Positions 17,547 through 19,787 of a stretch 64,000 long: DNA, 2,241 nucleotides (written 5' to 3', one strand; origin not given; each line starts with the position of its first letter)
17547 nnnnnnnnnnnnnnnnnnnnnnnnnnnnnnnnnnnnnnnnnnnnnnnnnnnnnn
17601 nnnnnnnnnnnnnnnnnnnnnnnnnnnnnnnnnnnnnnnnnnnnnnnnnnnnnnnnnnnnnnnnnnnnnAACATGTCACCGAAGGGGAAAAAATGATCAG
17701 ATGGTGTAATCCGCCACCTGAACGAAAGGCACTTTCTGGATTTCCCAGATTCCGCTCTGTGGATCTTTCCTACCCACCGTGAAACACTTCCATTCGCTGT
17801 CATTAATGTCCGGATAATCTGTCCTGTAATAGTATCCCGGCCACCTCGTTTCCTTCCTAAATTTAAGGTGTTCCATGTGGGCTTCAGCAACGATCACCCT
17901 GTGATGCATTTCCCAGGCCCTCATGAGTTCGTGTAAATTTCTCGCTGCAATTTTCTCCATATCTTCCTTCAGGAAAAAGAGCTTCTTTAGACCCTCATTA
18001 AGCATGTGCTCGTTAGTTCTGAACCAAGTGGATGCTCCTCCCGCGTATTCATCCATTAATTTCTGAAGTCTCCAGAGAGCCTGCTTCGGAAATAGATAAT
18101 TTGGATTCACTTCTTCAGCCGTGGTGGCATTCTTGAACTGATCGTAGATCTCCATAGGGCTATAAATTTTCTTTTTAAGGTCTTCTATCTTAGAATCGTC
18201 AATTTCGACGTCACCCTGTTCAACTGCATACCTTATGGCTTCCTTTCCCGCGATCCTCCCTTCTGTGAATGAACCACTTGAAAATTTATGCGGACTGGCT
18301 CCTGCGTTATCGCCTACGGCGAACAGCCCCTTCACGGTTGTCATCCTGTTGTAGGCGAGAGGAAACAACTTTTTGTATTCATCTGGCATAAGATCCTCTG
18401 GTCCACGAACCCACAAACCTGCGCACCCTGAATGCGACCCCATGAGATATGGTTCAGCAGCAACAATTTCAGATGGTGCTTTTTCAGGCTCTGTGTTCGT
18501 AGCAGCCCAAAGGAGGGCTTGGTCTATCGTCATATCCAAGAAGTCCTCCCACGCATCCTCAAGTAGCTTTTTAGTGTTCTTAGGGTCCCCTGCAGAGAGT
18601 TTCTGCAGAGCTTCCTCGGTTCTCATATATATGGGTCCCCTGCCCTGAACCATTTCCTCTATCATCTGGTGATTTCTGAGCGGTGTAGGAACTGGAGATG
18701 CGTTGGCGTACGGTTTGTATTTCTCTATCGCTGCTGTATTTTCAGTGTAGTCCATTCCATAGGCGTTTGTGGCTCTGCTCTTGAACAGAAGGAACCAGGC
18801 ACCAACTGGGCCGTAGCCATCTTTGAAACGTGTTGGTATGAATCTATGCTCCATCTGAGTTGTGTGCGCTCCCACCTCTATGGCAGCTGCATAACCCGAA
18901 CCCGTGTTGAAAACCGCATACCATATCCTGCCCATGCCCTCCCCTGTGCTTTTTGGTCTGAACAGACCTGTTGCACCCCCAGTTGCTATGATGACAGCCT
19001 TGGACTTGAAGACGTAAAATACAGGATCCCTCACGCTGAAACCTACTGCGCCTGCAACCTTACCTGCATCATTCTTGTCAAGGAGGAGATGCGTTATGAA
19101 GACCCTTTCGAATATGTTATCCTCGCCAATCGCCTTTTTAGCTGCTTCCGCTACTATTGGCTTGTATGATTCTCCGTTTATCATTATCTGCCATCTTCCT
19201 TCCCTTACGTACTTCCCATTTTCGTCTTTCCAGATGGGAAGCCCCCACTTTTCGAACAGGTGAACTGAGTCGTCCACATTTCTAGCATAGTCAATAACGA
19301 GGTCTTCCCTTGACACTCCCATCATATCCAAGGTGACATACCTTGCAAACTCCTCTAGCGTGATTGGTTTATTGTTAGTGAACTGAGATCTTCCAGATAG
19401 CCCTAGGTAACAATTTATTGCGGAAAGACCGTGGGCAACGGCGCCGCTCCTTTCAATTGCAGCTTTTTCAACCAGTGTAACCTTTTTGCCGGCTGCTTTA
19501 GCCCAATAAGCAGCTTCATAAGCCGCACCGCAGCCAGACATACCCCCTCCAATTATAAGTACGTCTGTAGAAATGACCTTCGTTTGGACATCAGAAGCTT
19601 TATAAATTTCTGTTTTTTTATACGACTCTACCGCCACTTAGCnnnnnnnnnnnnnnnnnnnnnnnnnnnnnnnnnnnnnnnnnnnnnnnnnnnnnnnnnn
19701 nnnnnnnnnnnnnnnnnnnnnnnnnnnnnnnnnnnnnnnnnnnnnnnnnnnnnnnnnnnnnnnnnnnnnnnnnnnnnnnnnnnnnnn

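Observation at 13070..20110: Canonical aprB-aprA-qmoA-qmoB-qmoC operon next to the dsr genes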

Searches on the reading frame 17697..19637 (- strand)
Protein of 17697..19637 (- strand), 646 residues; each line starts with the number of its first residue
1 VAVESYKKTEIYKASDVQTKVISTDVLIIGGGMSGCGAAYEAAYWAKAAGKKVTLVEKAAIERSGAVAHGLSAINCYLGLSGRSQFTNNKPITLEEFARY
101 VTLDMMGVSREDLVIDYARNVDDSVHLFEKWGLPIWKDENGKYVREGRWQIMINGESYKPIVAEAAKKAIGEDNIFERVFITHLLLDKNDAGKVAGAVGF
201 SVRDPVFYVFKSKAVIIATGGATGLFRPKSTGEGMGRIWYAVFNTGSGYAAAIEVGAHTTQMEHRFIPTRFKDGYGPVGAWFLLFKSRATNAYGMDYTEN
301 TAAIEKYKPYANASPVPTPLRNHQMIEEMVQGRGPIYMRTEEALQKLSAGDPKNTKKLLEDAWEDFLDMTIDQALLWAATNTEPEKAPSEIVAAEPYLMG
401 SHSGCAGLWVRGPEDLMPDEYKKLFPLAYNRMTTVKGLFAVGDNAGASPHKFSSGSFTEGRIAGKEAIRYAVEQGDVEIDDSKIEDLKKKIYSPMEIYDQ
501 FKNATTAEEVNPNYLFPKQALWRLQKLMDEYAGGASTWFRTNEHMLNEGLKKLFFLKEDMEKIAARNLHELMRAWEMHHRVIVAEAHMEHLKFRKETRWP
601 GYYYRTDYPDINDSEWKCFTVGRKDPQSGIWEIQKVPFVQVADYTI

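Call 4: search_protein_families(library=ncbifam, proteins=[window:17697-19637:-])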
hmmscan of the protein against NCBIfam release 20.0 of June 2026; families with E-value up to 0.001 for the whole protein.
window:17697-19637:- (646 aa): 24 families
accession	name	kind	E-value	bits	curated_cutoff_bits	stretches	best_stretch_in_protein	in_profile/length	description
TIGR02061.1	aprA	equivalog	0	1012.3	641.75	1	25-641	1-615/616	adenylyl-sulfate reductase subunit alpha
NF005331.0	PRK06854.1-2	equivalog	1.7e-136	456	557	1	16-624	2-540/563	adenylyl-sulfate reductase subunit alpha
NF006131.0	PRK08275.1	equivalog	3.6e-66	223.7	587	1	17-631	4-546/577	fumarate reductase/succinate dehydrogenase flavoprotein subunit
NF010374.0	PRK13800.1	equivalog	5.5e-33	114.3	1196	2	19-281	9-261/898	fumarate reductase/succinate dehydrogenase flavoprotein subunit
NF004724.0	PRK06069.1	subfamily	1.1e-26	93.1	826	2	20-270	2-239/577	succinate dehydrogenase/fumarate reductase flavoprotein subunit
TIGR01812.1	sdhA_frdA_Gneg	subfamily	1.2e-25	90.1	567.3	2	432-637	358-557/568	succinate dehydrogenase or fumarate reductase, flavoprotein subunit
NF004900.0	PRK06263.1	equivalog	5.9e-23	81.2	718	2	432-619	359-531/546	fumarate reductase (CoM/CoB) subunit TfrA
TIGR01816.1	sdhA_forward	equivalog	9.8e-17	60.3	727.35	2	431-637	368-566/584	succinate dehydrogenase flavoprotein subunit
NF005866.0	PRK07803.1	equivalog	3.6e-16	58.4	819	2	174-269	167-251/631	fumarate reductase/succinate dehydrogenase flavoprotein subunit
NF004613.0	PRK05945.1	equivalog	1e-14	54.1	824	1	433-628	368-555/575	succinate dehydrogenase/fumarate reductase flavoprotein subunit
NF005037.0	PRK06452.1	equivalog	1e-13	50.7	862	2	22-268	4-235/566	succinate dehydrogenase flavoprotein subunit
NF006686.0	PRK09231.1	equivalog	2.3e-12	46.2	854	2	176-264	153-229/598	fumarate reductase (quinol) flavoprotein subunit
TIGR00551.1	nadB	equivalog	5.5e-12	45.1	452.75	2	172-271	143-229/489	L-aspartate oxidase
NF006383.0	PRK08626.1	equivalog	3.3e-11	42.2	663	1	433-622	384-567/657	fumarate reductase flavoprotein subunit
NF005867.0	PRK07804.1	equivalog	6.9e-11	41.1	639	0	433-627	372-534/548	L-aspartate oxidase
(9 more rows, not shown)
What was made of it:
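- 17697..19637 (-): aprA, APS reductase alpha subunit (FAD flavoprotein). TIGR02061 1012 bits > cut-off 642 (call 4).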

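Call 5: search_protein_families(library=pfam, proteins=[window:17697-19637:-])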
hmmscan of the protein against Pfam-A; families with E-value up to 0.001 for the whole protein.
window:17697-19637:- (646 aa): 6 families
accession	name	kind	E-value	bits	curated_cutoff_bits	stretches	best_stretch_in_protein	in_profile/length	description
PF00890.30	FAD_binding_2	-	9.2e-15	55.2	20.4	1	25-264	1-249/414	FAD binding domain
PF02910.25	Succ_DH_flav_C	-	8.5e-09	35.9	20.8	1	523-634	3-112/130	Fumarate reductase flavoprotein C-term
PF01266.30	DAO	-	1.1e-08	35.4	27.9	1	25-69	1-41/353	FAD dependent oxidoreductase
PF07992.20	Pyr_redox_2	-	0.00016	21.7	26.1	0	18-59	137-174/291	Pyridine nucleotide-disulphide oxidoreductase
PF12831.13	FAD_oxidored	-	0.00054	19.8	27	1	25-59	1-31/416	FAD dependent oxidoreductase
PF13450.12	NAD_binding_8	-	0.0006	20.5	21.9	0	28-59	1-28/68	NAD(P)-binding Rossmann-like domain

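Call 8: find_encoding_contigs(protein=window:17697-19637:-, flank=10000, max_places=6)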
Protein window:17697-19637:- (646 aa): 1 contig read that carries it; 1 place shown.
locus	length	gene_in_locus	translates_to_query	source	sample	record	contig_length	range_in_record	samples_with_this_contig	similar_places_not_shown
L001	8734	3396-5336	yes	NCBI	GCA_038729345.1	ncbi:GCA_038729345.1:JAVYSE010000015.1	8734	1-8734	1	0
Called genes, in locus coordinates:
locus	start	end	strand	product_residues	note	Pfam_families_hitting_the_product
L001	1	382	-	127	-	PF03460:NIR_SIR_ferr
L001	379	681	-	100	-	-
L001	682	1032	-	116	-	PF04358:DsrC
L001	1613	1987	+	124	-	PF02635:DsrE, PF13686:DrsE_2 (weak)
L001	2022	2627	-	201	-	PF04967:HTH_10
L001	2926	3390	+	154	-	PF00037:Fer4 (faint), PF12838:Fer4_7 (weak), PF13187:Fer4_9 (weak), PF12139:APS-reductase_C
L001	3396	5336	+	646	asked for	PF00890:FAD_binding_2, PF01266:DAO, PF02910:Succ_DH_flav_C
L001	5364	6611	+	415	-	PF00890:FAD_binding_2 (weak), PF07992:Pyr_redox_2 (faint), PF12831:FAD_oxidored, PF12837:Fer4_6 (faint), PF12838:Fer4_7 (faint), PF13183:Fer4_8 (faint), PF13187:Fer4_9 (faint), PF13484:Fer4_16 (faint), +4 more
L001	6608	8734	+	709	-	PF01266:DAO (weak), PF07992:Pyr_redox_2, PF12831:FAD_oxidored (weak), PF12837:Fer4_6 (weak), PF13237:Fer4_10 (weak), PF14697:Fer4_21 (weak), PF13187:Fer4_9, PF02662:FlpD, +5 more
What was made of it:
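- Tried and rejected: Only AprA matched, on a fragmentary MAG (JAVYSE, call 8).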

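Call 15: find_homologous_proteins(query=window:17697-19637:-, max_evalue=1e-50)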
Query window:17697-19637:- (646 aa): 8000 proteins with E <= 1e-50 among 8000 candidates; the best 120 are listed.
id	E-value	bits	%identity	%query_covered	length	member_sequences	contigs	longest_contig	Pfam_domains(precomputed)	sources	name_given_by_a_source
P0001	0.0e+0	1382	90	100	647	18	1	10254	PF01266.31,PF00890.31,PF02910.26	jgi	-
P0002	0.0e+0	1276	83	100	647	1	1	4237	PF01266.31,PF00890.31,PF02910.26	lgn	-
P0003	0.0e+0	1275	82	100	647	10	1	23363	PF01266.31,PF00890.31,PF02910.26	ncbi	ncbi:MAG: adenylyl-sulfate reductase subunit alpha [Thermoplasmata archaeon]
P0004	0.0e+0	1267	81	100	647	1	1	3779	PF01266.31,PF00890.31,PF02910.26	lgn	-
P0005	0.0e+0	1263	81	100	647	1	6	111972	PF01266.31,PF00890.31,PF02910.26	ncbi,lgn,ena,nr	ncbi:MAG: adenylyl-sulfate reductase subunit alpha [Candidatus Thermoplasmatota archaeon]|nr:adenyly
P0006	0.0e+0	1261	81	100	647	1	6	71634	PF01266.31,PF00890.31,PF02910.26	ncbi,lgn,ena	-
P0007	0.0e+0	1214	82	95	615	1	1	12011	PF00890.31,PF02910.26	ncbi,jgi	jgi:adenylylsulfate reductase subunit A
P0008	0.0e+0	1161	75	100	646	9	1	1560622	PF01266.31,PF00890.31,PF07992.21,PF02910.26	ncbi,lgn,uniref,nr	ncbi:adenylyl-sulfate reductase subunit alpha [Archaeoglobus profundus]|uniref:Adenylylsulfate reduc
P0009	0.0e+0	1148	74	100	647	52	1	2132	PF01266.31,PF00890.31,PF07992.21,PF02910.26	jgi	-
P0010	0.0e+0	1023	68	97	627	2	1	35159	PF01266.31,PF00890.31,PF07992.21,PF02910.26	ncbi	-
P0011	0.0e+0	1022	70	96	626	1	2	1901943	PF01266.31,PF00890.31,PF02910.26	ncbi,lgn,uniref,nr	ncbi:adenylyl-sulfate reductase subunit alpha [Archaeoglobus veneficus]|uniref:Adenylylsulfate reduc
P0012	0.0e+0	1020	69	97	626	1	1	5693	PF01266.31,PF00890.31,PF02910.26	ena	-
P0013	5.6e-298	1008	69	97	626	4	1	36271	PF01266.31,PF00890.31,PF02910.26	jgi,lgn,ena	-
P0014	1.6e-296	1003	67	99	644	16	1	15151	PF01266.31,PF00890.31,PF07992.21,PF02910.26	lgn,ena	-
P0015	1.3e-293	994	67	99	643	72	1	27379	PF01266.31,PF00890.31,PF07992.21,PF02910.26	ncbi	-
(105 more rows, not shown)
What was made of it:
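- AprA is 75% identical to A. profundus AprA (call 15).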

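Call 21: find_related_loci(query=window:17697-19637:-, collection=genome_contigs, flank=10000)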
Query window:17697-19637:- (646 aa) in genome_contigs; peptide patterns used: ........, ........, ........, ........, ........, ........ (x = any residue, [..] = any of these).
223 stretches matched a pattern; 58 encode a relative of the query (tblastn E <= 1e-3); 58 distinct loci.
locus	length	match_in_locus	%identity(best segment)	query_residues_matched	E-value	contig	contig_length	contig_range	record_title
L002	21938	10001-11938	96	1-646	0e+0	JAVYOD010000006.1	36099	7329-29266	MAG: Thermoplasmatales archaeon isolate DRTY-1_201705_bins_28 DRTY-1_201705_bins_28_scaffold_6, whole genome shotgun seq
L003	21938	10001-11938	93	1-646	0e+0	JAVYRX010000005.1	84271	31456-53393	MAG: Thermoplasmatales archaeon isolate DRTY-16_202007_bins_2 DRTY-16_202007_bins_2_scaffold_5, whole genome shotgun seq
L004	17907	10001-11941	91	1-646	0e+0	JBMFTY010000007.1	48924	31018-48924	MAG: Thermoplasmata archaeon isolate KM4347-25 NODE_7_length_48924_cov_12.997175, whole genome shotgun sequence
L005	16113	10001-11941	82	1-646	0e+0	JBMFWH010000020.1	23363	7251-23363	MAG: Thermoplasmata archaeon isolate KM4364-13 NODE_20_length_23363_cov_17.536546, whole genome shotgun sequence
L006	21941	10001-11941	81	1-646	0e+0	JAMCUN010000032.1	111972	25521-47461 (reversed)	MAG: Thermoplasmatota archaeon isolate FK_Sedi_A_Bin.125 NODE_210_length_111972_cov_4.19455, whole genome shotgun sequen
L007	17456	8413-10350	75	1-646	0e+0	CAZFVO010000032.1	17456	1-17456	MAG TPA_asm: uncultured archaeon isolate SRP141559_co1_69 genome assembly, contig: NODE_1633_length_17456_cov_16.325958,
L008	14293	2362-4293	76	1-644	0e+0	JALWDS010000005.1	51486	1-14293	MAG: Archaeoglobaceae archaeon isolate T11_maxbin2_scaf2bin.312 T11_NODE_142_length_51486_cov_62.491988, whole genome sh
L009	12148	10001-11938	76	1-646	0e+0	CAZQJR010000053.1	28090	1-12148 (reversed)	MAG TPA_asm: uncultured archaeon isolate binchicken_co219_33 genome assembly, contig: k141_182126, whole genome shotgun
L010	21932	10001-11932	75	1-644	0e+0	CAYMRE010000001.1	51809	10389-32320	MAG TPA_asm: uncultured archaeon isolate binchicken_co291_110 genome assembly, contig: NODE_86_length_51809_cov_30.79568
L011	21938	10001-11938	75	1-646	0e+0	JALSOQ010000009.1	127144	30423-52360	MAG: Archaeoglobaceae archaeon isolate 356-284_metabat1_scaf2bin.125 356-284_scaffold_19_c2, whole genome shotgun sequen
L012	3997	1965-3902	75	1-646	0e+0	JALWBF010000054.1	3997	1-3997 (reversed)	MAG: Archaeoglobaceae archaeon isolate T10_metabat2_scaf2bin.120 T10_NODE_18319_length_3997_cov_8.052455, whole genome s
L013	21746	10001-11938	74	1-646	0e+0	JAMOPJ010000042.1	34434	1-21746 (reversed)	MAG: Archaeoglobaceae archaeon isolate 4559-240_metabat1_scaf2bin.032 4559-240_scaffold_542_c1, whole genome shotgun seq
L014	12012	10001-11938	74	1-646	0e+0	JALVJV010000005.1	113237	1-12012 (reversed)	MAG: Archaeoglobaceae archaeon isolate A1_metabat2_scaf2bin.085 A1_NODE_12_length_113237_cov_5.119432, whole genome shot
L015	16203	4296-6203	59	14-643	0e+0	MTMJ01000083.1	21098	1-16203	MAG: Archaeoglobus sp. JdFR-22 JGI24020J35080_1000754, whole genome shotgun sequence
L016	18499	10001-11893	58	10-643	0e+0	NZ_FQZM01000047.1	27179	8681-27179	Desulfofundulus thermosubterraneus DSM 16057, whole genome shotgun sequence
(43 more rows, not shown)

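Call 41: search_solved_structures(query=window:17697-19637:-, max_evalue=1e-20, show_alignments=1)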
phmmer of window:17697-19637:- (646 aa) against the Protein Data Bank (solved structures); distinct sequences matched with E-value up to 1e-20: 4.
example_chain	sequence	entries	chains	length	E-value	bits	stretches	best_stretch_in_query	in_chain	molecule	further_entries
2fja_A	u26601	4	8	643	6.3e-302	1006.2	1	7-645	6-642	adenylylsulfate reductase, subunit A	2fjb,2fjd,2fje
1jnr_A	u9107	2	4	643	2.8e-301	1004.1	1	7-645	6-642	adenylylsulfate reductase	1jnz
3gyx_A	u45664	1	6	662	5.2e-207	692.6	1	23-641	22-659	Adenylylsulfate Reductase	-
8a8o_A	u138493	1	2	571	5.7e-100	339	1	19-628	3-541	Alpha-subunit of the PAPS reductase from Methanothermococcus thermolithotrophicus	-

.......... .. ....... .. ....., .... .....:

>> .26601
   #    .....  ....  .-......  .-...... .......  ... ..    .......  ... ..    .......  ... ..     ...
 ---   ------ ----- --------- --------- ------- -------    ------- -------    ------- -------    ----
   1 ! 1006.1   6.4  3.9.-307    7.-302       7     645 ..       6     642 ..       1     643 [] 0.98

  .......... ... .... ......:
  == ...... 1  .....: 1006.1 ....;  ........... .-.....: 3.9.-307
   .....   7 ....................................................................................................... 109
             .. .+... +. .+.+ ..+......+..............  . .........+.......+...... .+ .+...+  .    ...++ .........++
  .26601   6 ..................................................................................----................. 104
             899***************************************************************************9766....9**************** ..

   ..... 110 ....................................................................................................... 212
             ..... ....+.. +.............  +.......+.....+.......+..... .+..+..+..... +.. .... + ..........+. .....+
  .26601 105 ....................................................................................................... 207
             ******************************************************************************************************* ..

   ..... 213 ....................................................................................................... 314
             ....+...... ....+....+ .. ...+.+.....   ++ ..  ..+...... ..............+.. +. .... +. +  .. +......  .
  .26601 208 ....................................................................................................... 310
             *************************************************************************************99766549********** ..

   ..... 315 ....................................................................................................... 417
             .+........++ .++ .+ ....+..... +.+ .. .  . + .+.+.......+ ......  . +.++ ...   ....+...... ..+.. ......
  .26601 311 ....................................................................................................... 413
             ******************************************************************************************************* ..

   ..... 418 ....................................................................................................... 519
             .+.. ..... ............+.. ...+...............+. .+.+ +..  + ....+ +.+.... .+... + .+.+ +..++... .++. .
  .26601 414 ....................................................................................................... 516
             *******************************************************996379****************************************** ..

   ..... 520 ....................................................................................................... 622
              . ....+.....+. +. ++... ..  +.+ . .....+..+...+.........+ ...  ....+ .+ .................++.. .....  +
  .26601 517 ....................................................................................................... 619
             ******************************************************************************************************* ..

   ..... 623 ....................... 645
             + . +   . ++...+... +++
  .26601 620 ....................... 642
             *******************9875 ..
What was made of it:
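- On Dissimilatory APS reductase AprBA: All seven positions are identical in the alignment to 2FJA_A, mapped by hand (call 41).
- Closest known: AprA-like PAPS reductase of Methanothermococcus thermolithotrophicus. Same: Detected by sequence (339 bits, call 41).
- Tried and rejected: Rejected by calls 4 and 41.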
